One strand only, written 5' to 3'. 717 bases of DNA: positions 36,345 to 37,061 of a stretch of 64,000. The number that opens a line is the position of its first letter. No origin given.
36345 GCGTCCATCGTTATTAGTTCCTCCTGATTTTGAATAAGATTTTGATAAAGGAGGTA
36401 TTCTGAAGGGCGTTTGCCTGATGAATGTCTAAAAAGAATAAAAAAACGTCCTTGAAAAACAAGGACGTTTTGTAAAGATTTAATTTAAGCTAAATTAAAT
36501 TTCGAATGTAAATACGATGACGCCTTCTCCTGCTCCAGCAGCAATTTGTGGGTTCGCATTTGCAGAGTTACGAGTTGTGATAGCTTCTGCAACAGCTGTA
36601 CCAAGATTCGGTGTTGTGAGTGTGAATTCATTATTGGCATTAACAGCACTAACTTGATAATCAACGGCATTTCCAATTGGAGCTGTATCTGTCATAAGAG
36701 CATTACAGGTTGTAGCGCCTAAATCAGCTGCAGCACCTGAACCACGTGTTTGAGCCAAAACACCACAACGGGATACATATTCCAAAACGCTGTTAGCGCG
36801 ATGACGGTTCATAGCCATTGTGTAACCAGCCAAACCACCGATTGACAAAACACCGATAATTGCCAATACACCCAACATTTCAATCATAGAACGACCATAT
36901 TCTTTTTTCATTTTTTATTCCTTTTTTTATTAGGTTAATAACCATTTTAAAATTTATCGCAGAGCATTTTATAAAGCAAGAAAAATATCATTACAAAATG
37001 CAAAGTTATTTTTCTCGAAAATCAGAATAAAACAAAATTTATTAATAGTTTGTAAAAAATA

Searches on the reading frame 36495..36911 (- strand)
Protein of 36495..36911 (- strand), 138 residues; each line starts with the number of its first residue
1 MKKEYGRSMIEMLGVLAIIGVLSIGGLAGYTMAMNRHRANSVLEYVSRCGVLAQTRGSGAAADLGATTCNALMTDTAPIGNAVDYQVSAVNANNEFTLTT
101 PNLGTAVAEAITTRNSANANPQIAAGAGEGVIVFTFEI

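Call 5: search_protein_families(library=pfam, proteins=[window:36495-36911:-], max_evalue=1)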
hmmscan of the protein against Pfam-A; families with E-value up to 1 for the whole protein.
window:36495-36911:- (138 aa): 2 families
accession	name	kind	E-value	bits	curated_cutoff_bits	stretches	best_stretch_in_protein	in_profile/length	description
PF07963.17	N_methyl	-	0.0043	17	21.2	1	1-25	1-25/27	Prokaryotic N-terminal methylation motif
PF19171.5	DUF5853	-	0.2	12.5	26.8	1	28-110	41-121/136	Family of unknown function (DUF5853)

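Call 6: search_protein_families(library=ncbifam, proteins=[window:36495-36911:-], max_evalue=1)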
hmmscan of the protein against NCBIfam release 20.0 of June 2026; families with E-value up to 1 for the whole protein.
window:36495-36911:- (138 aa): 2 families
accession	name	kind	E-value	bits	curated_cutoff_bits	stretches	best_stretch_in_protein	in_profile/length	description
NF007800.0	PRK10506.1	equivalog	0.0087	15.9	158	1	1-49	5-57/163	prepilin peptidase-dependent protein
TIGR02532.1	IV_pilin_GFxxxE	domain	0.093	12.6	16.3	1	8-25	5-22/24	prepilin-type N-terminal cleavage/methylation domain-containing protein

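Call 22: find_homologous_proteins(query=window:36498-36911:-, max_evalue=0.001)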
Query window:36498-36911:- (138 aa): 5423 proteins with E <= 0.001 among 5637 candidates; the best 120 are listed.
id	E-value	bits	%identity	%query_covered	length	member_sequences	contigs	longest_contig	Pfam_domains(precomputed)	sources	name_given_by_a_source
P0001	1.5e-80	285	100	100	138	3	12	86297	-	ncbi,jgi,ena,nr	ncbi:MAG: hypothetical protein E7013_01820 [Alphaproteobacteria bacterium]|nr:hypothetical protein [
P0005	5.0e-58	213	78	100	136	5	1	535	-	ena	-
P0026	1.3e-49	185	64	100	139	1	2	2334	-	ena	-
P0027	6.7e-41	157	64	99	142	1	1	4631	-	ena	-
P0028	4.9e-38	148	64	99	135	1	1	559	-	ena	-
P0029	8.0e-37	144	61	99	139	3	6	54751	-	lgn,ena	-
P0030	5.2e-32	129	67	71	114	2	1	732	-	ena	-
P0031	2.3e-31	127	59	99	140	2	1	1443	-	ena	-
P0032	2.4e-30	123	60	91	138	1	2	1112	-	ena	-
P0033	3.3e-30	123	53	99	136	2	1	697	-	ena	-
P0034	1.3e-29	121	56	93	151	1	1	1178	-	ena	-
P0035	9.4e-29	118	56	83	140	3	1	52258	-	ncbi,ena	-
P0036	1.8e-28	117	55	84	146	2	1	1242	-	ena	-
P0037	3.0e-28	116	73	57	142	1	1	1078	-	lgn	-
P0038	3.3e-28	116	52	99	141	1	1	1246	-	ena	-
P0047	2.1e-27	114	53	96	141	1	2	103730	-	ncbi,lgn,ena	-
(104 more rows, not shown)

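Call 36: find_encoding_contigs(protein=P0047, flank=10000, max_places=2)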
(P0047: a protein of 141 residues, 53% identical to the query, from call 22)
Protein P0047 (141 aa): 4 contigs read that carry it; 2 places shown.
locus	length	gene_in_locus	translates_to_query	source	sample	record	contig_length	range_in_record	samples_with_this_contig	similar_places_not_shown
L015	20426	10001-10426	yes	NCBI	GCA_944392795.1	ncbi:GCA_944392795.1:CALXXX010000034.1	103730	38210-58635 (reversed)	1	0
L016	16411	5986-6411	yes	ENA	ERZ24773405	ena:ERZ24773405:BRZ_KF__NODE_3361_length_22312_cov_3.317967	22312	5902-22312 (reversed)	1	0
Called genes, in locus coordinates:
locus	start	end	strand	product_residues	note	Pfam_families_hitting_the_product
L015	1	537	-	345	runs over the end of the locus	-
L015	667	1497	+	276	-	PF01678:DAP_epimerase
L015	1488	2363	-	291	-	PF01545:Cation_efflux, PF16916:ZT_dimer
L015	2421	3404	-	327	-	-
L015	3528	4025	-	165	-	PF00190:Cupin_1 (weak), PF07883:Cupin_2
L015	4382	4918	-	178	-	PF02417:Chromate_transp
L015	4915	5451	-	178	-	PF02417:Chromate_transp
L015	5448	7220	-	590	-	PF01368:DHH, PF02272:DHHA1, PF17768:RecJ_OB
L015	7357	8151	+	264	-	-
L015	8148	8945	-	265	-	PF02661:Fic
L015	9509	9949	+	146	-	-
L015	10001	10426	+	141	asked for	-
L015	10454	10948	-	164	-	-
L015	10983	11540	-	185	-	PF00023:Ank (faint), PF12796:Ank_2, PF13606:Ank_3 (faint), PF13637:Ank_4 (weak)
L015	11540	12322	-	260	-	PF12796:Ank_2 (faint)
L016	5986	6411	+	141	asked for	-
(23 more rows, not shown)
